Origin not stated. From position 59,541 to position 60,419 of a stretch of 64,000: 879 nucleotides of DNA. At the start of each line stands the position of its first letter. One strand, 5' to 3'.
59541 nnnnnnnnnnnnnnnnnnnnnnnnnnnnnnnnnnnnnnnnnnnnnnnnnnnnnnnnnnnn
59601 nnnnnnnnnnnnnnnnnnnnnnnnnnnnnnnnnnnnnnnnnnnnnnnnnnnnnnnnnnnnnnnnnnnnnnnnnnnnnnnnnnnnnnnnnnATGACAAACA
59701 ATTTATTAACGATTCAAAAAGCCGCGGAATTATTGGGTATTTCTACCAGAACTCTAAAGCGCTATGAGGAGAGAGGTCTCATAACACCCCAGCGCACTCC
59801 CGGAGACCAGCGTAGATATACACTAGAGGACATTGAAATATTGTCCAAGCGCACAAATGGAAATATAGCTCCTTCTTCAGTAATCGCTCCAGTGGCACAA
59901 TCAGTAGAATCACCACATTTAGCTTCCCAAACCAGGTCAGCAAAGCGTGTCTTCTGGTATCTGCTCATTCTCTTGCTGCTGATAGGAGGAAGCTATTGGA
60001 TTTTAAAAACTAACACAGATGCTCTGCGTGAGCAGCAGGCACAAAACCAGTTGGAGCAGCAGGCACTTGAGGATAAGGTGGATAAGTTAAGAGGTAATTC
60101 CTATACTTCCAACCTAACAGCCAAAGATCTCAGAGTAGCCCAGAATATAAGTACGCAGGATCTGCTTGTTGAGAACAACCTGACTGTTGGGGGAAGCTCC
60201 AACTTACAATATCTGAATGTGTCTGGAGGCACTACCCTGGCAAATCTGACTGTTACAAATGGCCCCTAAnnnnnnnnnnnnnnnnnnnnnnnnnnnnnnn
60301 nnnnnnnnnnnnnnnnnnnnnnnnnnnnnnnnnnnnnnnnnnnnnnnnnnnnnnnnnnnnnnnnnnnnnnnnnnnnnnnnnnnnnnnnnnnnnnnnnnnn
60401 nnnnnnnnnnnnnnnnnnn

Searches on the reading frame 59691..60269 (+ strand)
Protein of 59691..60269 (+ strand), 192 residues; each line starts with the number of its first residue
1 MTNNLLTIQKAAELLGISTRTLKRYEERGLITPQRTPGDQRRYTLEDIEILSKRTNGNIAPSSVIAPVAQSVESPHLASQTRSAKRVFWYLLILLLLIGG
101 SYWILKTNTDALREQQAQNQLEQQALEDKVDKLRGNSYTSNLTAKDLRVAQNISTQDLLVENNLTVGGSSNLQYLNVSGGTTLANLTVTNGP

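Call 23: search_protein_families(library=pfam, proteins=[window:59691-60269:+], max_evalue=0.01)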
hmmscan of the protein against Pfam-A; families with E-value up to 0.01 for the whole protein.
window:59691-60269:+ (192 aa): 8 families
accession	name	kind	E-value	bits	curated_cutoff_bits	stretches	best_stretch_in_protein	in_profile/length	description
PF00376.29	MerR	-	8.8e-14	51.5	28.2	1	7-43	1-38/38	MerR family regulatory protein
PF13411.12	MerR_1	-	1.5e-11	44.7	21.6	1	7-51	2-46/69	MerR HTH family regulatory protein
PF12728.13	HTH_17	-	1.1e-07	32.4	27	1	5-49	1-44/51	Helix-turn-helix domain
PF12802.13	MarR_2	-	0.00046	20.7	27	1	19-42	38-61/61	MarR family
PF20432.4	Xre-like-HTH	-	0.0023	18.6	25.8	1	6-33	24-52/63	Antitoxin Xre-like helix-turn-helix domain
PF02954.25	HTH_8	-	0.0037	17.4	22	1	8-24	21-37/42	Bacterial regulatory protein, Fis family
PF13384.12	HTH_23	-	0.0057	16.9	24.6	0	6-29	18-45/50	Homeodomain-like domain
PF02042.20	RWP-RK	-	0.0071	16.7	29.3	0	6-25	13-32/49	RWP-RK domain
